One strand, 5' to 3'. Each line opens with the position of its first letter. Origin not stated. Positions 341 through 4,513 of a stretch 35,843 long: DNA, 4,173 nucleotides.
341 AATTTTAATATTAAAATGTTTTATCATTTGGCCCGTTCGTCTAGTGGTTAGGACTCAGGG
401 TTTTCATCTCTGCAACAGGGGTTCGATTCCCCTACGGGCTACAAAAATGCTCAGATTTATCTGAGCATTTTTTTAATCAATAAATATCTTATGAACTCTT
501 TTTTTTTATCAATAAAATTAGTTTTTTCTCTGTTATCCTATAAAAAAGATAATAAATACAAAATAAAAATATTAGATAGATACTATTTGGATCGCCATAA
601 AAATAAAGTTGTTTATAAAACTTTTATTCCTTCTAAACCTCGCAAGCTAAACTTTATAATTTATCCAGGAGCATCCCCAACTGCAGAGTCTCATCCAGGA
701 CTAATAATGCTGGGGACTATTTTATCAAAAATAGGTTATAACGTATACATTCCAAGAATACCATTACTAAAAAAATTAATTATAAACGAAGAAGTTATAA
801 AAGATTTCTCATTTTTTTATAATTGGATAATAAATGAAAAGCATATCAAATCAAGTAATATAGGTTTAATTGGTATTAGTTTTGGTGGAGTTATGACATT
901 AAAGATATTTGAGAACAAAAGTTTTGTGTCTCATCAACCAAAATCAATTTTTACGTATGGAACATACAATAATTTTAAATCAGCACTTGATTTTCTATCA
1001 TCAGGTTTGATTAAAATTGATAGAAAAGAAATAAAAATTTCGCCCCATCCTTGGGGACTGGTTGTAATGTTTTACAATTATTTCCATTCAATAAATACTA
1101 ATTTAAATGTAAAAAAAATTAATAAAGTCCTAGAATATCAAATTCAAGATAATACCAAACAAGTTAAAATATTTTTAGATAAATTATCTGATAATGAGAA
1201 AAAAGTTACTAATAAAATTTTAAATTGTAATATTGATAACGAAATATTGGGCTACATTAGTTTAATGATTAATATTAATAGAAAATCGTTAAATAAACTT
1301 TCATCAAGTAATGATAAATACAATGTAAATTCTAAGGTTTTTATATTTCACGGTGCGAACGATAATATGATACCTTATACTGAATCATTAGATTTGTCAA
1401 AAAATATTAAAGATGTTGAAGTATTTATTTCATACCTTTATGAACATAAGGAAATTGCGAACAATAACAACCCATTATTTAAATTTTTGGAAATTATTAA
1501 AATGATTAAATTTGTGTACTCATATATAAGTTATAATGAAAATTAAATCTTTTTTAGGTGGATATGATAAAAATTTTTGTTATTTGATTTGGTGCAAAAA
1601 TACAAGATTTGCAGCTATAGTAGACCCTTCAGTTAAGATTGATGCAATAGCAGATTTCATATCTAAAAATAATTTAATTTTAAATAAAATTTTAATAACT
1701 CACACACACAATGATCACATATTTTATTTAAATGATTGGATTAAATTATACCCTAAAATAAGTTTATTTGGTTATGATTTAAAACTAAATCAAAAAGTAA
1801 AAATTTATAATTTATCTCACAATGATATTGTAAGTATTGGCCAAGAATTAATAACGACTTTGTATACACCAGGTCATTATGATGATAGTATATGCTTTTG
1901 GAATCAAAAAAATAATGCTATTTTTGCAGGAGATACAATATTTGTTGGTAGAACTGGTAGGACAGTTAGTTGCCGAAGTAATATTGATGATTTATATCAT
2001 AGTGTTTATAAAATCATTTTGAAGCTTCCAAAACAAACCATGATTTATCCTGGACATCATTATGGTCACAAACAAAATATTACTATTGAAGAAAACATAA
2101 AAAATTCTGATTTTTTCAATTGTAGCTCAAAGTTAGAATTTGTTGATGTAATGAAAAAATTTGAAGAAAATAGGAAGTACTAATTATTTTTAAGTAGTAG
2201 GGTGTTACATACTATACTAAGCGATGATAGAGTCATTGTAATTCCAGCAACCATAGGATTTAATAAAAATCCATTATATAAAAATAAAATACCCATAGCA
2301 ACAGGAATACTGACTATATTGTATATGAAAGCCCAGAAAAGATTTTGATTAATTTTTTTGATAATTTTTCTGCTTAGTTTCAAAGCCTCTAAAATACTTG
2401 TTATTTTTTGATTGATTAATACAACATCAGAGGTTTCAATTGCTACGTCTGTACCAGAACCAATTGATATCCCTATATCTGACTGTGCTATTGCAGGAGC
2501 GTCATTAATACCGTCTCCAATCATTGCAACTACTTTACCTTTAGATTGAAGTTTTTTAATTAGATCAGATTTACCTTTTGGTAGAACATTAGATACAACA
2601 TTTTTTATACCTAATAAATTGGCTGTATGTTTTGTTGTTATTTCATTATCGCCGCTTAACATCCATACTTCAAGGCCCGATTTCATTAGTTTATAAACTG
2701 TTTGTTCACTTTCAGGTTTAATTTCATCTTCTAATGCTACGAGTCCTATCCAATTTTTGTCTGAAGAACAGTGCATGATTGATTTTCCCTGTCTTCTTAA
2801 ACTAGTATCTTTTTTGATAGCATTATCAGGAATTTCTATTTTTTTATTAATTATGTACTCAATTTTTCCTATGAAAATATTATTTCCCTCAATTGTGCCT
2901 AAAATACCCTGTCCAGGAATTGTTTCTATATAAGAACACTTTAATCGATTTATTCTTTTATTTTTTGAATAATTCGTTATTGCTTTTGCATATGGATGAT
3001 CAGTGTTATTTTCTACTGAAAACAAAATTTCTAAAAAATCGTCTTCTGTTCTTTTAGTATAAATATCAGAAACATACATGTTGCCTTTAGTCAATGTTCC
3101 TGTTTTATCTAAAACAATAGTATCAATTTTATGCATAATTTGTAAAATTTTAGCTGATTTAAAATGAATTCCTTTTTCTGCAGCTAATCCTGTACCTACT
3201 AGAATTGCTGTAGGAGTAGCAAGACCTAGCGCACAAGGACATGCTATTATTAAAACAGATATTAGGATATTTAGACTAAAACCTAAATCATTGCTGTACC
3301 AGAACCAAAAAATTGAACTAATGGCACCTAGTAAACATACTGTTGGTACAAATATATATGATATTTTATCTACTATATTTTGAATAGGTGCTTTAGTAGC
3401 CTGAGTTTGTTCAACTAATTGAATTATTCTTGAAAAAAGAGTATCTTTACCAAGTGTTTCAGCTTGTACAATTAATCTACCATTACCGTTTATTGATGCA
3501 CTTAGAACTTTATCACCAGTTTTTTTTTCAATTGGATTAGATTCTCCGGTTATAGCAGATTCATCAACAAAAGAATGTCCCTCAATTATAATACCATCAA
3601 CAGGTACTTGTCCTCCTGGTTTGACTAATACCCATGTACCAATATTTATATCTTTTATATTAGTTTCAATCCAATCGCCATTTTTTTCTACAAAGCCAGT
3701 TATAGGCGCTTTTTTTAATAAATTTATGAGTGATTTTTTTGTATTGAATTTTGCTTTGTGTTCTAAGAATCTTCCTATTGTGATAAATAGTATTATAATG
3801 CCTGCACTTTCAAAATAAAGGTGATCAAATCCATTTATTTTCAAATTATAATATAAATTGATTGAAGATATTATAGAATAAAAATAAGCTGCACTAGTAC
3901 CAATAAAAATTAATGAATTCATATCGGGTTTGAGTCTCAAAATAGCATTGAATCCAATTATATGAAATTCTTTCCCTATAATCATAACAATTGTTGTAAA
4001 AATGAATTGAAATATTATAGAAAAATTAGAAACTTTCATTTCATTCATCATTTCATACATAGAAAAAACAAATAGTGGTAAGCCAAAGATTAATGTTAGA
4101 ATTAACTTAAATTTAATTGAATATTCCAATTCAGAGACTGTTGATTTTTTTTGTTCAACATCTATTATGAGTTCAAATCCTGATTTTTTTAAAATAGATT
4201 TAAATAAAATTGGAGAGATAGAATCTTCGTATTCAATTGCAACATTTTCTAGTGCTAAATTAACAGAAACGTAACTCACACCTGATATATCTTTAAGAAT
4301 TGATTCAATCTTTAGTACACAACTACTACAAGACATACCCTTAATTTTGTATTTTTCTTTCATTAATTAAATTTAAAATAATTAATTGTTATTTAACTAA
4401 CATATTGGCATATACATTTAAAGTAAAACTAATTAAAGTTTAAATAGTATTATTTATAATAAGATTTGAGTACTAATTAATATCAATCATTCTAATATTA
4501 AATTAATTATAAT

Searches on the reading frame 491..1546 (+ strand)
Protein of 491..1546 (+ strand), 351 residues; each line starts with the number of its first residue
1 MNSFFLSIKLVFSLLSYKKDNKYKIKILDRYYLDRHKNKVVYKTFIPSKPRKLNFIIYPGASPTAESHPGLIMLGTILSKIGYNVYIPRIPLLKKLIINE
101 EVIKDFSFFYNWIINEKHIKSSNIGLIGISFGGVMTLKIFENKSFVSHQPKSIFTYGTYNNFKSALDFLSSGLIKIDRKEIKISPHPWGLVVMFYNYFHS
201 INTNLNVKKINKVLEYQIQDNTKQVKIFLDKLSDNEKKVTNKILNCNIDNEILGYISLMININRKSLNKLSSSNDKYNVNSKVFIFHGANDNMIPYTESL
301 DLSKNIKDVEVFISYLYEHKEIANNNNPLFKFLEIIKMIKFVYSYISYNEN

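Call 35: search_protein_families(library=pfam, proteins=[window:491-1546:+], max_evalue=0.001)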
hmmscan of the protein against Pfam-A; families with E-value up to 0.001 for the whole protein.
window:491-1546:+ (351 aa): 1 family
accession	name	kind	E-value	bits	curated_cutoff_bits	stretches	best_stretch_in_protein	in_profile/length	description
PF00326.27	Peptidase_S9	-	2.4e-08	34.2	22.6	1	101-142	43-84/213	Prolyl oligopeptidase family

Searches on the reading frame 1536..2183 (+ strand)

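Call 35: search_protein_families(library=pfam, proteins=[window:1536-2183:+], max_evalue=0.001)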
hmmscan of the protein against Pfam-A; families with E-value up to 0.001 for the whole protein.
window:1536-2183:+ (215 aa): 1 family
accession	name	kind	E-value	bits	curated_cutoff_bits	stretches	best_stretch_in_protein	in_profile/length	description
PF00753.33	Lactamase_B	-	1.3e-15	58.3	22.7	1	13-174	6-196/196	Metallo-beta-lactamase superfamily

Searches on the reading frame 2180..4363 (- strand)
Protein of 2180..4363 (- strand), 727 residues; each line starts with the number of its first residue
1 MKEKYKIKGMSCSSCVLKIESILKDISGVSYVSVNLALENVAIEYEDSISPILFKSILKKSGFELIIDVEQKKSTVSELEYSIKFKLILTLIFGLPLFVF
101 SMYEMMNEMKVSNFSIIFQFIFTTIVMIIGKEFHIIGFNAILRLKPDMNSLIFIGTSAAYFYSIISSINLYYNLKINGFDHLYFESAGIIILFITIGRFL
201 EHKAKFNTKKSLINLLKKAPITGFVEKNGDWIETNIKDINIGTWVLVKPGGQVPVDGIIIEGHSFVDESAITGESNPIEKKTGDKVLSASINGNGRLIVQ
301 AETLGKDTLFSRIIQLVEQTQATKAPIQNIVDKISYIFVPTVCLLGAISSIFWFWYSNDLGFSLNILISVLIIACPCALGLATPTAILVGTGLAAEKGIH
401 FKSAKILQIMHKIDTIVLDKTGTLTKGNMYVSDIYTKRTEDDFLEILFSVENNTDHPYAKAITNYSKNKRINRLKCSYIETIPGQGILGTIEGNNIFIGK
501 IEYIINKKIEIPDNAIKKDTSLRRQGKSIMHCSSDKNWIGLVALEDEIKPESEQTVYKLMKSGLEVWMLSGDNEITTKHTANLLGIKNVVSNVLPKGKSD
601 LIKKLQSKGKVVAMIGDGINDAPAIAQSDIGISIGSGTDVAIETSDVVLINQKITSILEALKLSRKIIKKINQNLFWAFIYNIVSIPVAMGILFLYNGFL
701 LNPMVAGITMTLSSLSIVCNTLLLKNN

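Call 35: search_protein_families(library=pfam, proteins=[window:2180-4363:-], max_evalue=0.001)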
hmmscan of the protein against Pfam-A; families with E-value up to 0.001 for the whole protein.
window:2180-4363:- (727 aa): 3 families
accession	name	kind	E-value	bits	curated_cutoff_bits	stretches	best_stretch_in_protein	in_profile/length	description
PF00122.25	E1-E2_ATPase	-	6.3e-53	179.4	28.1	1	225-397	9-181/181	E1-E2 ATPase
PF00702.32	Hydrolase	-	4.1e-30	106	26.4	1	413-628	1-190/191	haloacid dehalogenase-like hydrolase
PF00403.32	HMA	-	1.1e-09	38.9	24.8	1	5-60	2-58/62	Heavy-metal-associated domain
